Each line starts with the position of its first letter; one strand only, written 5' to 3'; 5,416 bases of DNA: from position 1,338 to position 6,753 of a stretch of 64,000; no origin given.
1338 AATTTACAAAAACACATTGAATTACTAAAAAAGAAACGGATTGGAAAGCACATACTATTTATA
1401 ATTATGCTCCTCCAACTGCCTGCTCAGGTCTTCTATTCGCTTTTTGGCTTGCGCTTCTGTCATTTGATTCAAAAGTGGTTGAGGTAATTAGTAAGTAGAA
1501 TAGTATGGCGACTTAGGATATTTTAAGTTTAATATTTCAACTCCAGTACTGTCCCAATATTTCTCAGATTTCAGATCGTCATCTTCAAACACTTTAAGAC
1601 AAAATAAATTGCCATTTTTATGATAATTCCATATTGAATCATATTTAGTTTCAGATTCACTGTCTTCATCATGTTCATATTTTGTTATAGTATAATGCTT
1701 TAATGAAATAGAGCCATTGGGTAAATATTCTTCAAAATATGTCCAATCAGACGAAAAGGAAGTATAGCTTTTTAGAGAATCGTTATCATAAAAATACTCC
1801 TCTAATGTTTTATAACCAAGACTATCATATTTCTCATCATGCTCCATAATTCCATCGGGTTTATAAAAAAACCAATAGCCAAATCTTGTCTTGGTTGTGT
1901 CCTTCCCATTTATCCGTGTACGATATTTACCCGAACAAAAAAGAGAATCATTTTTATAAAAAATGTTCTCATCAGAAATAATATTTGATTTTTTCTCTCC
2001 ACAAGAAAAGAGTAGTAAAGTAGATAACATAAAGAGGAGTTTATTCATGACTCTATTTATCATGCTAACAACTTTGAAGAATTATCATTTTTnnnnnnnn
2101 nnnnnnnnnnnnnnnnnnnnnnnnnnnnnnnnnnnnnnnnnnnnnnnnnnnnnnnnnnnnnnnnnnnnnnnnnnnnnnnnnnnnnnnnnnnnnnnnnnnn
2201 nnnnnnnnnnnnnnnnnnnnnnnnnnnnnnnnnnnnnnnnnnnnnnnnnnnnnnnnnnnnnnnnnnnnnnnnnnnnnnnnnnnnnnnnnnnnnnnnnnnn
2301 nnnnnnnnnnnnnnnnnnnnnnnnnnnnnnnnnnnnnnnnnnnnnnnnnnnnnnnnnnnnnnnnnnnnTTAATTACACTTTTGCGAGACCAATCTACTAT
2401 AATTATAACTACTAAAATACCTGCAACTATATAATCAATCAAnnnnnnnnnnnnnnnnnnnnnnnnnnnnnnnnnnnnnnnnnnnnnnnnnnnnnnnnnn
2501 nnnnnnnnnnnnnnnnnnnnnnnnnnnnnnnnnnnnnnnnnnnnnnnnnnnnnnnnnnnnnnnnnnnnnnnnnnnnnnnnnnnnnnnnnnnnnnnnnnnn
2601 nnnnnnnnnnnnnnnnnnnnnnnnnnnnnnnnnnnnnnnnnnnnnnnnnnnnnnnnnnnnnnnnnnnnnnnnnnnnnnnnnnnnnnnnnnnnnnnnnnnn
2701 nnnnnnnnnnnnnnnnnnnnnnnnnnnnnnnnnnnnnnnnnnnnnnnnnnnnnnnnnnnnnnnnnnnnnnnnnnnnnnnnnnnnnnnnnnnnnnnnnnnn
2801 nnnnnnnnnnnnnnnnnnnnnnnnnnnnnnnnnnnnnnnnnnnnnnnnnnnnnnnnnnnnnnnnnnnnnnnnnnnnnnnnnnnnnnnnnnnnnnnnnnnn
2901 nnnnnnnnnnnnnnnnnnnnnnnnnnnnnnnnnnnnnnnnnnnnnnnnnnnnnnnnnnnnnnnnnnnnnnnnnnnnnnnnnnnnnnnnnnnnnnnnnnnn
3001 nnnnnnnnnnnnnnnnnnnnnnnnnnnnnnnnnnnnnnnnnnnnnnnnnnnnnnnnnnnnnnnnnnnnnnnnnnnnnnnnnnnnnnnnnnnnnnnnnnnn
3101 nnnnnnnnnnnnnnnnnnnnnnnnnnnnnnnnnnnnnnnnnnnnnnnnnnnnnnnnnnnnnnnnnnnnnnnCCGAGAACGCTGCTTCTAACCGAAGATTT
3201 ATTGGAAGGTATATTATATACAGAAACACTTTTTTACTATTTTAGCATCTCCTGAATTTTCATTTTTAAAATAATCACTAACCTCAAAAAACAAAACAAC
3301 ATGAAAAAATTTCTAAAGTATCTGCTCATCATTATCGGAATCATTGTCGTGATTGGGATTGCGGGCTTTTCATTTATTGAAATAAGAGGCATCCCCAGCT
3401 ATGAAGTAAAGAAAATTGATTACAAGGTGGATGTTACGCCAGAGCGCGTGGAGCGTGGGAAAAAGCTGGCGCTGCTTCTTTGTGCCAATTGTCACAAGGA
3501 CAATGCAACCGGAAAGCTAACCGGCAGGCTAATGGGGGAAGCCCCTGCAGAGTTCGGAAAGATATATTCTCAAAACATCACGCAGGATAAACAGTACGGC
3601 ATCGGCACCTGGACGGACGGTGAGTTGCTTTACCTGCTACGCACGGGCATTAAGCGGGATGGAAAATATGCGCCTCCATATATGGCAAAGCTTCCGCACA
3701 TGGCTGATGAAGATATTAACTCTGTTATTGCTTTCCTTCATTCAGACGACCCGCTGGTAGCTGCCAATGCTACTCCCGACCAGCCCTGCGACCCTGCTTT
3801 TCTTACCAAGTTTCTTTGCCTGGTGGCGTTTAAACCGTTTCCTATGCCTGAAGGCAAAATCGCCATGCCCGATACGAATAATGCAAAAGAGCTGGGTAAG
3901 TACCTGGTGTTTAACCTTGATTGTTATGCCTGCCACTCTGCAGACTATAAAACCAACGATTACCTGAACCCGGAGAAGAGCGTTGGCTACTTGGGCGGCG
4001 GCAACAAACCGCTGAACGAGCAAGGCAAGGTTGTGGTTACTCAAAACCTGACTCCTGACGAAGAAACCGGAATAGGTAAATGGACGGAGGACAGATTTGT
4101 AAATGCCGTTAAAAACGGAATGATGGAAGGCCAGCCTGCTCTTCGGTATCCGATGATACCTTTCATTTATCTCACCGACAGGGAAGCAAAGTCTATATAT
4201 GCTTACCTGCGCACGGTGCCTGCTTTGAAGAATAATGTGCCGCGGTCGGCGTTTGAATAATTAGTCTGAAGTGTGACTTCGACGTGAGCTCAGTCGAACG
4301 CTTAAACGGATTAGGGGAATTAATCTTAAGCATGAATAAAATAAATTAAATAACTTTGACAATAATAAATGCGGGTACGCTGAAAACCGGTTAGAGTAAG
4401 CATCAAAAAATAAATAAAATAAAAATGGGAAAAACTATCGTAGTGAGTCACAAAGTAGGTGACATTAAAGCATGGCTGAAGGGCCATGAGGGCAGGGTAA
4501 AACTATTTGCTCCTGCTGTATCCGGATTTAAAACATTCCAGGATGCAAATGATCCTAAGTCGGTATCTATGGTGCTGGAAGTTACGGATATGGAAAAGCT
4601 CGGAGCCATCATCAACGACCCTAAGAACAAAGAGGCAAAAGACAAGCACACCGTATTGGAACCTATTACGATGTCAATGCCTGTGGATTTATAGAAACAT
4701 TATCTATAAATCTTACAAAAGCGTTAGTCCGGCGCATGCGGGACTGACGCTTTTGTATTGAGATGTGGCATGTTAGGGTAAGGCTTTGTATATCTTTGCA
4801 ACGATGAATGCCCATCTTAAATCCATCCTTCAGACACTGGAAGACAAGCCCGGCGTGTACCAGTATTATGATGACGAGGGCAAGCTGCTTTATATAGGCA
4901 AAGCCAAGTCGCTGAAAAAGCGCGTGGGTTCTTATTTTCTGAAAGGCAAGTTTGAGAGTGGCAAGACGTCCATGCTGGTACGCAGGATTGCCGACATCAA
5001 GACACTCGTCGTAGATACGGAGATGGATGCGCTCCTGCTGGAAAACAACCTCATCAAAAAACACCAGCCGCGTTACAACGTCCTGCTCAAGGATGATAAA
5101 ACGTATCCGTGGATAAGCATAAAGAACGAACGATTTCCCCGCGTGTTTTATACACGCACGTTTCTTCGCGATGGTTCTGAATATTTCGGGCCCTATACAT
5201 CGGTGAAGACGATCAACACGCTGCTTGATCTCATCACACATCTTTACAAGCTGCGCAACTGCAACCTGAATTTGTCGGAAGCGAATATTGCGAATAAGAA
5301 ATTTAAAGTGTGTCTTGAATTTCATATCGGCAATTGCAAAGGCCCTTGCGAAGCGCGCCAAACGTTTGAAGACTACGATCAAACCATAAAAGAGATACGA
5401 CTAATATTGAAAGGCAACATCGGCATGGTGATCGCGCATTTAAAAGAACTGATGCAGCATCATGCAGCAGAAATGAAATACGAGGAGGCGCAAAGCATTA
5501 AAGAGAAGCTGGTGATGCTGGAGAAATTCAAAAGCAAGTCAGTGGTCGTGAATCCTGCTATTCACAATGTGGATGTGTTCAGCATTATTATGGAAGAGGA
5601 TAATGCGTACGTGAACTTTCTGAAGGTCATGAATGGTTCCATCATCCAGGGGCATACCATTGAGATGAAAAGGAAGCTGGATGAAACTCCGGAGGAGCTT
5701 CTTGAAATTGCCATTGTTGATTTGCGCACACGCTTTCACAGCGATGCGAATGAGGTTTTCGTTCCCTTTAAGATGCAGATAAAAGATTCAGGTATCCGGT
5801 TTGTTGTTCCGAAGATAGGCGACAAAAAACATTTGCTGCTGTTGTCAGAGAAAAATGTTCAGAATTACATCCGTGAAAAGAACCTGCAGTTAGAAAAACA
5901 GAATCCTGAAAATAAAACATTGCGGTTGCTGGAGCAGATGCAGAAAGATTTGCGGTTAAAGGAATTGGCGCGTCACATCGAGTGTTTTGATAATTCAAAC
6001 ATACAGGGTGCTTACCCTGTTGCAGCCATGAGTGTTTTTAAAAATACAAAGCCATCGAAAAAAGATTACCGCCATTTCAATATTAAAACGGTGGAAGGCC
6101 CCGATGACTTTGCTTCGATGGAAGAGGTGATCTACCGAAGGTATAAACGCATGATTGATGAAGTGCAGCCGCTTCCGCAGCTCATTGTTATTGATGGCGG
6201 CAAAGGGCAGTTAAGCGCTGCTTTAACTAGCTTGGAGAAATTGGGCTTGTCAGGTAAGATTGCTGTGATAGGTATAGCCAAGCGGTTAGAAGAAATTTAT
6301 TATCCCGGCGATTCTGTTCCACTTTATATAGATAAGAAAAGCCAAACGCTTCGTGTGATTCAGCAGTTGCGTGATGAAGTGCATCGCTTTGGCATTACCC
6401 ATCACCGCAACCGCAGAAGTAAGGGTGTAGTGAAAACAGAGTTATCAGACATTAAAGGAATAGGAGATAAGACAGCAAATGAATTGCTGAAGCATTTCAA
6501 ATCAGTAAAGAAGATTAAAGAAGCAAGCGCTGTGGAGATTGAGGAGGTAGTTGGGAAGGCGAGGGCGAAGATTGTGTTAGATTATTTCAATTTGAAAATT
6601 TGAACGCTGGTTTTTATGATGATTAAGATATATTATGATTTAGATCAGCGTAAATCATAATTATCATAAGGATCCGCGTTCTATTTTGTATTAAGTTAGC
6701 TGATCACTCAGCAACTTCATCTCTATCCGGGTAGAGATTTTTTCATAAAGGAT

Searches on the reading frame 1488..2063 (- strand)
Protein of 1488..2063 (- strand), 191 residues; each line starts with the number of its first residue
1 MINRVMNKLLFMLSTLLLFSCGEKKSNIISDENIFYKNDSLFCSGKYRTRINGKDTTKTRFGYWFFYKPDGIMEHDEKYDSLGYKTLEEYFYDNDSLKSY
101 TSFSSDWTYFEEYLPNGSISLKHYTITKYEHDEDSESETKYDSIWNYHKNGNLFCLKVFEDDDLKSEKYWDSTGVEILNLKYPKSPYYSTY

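Call 38: find_encoding_contigs(protein=window:1488-2063:-, flank=10000, max_places=3)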
Protein window:1488-2063:- (191 aa): no gene with exactly this product is on record in the collection.
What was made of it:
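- Tried and rejected: Upstream 13 kb of the source contig: the look-up failed because of a gene-start mismatch (call 38).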

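Call 63: search_protein_families(library=pfam, max_evalue=0.001, proteins=[window:1488-2063:-])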
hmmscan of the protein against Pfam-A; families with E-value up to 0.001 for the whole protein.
window:1488-2063:- (191 aa): 0 families

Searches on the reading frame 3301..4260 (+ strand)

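Call 63: search_protein_families(library=pfam, max_evalue=0.001, proteins=[window:3301-4260:+])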
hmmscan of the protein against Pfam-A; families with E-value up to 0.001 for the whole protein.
window:3301-4260:+ (319 aa): 2 families
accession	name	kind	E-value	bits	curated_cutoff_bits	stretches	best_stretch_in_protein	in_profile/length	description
PF00034.26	Cytochrom_C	-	1.5e-13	52.3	21.3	2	50-148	1-88/90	Cytochrome c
PF13442.11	Cytochrome_CBB3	-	1.8e-07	31.8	27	0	50-146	3-68/68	Cytochrome C oxidase, cbb3-type, subunit III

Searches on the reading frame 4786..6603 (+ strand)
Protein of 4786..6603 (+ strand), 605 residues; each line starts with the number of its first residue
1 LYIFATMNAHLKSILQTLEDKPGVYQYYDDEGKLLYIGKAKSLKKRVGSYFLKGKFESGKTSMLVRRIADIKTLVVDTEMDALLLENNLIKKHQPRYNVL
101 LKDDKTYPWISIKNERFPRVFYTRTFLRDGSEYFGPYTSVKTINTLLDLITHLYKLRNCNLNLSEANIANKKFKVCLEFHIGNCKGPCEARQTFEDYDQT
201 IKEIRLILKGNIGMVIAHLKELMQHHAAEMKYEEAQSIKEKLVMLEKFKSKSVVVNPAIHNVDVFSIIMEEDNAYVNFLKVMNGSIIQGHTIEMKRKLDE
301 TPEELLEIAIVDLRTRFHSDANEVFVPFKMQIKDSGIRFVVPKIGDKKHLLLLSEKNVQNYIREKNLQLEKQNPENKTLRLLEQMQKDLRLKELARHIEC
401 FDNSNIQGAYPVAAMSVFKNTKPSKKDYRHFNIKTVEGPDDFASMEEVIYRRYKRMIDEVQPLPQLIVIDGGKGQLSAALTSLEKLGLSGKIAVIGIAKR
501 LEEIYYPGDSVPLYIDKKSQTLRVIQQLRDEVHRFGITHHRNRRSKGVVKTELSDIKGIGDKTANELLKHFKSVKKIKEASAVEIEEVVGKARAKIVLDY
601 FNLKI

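Call 63: search_protein_families(library=pfam, max_evalue=0.001, proteins=[window:4786-6603:+])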
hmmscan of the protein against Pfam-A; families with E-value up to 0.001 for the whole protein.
window:4786-6603:+ (605 aa): 6 families
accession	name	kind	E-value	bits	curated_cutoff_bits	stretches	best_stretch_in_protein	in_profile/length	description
PF08459.17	UvrC_RNaseH_dom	-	1.5e-54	184.6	22.3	1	386-537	1-159/159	UvrC RNAse H endonuclease domain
PF22920.2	UvrC_RNaseH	-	1.1e-14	54.8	24.3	1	261-364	1-115/116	UvrC Ribonuclease H-like domain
PF01541.30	GIY-YIG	-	1.3e-09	38.7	22.6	1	22-98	2-78/78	GIY-YIG catalytic domain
PF14520.12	HHH_5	-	4.2e-07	30.8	27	1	552-595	3-49/57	Helix-hairpin-helix domain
PF12826.13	HHH_2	-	1.4e-06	28.8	27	1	556-602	8-56/64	Helix-hairpin-helix motif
PF01367.25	5_3_exonuc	-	0.00045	21.1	40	0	554-593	21-57/97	5'-3' exonuclease, C-terminal SAM fold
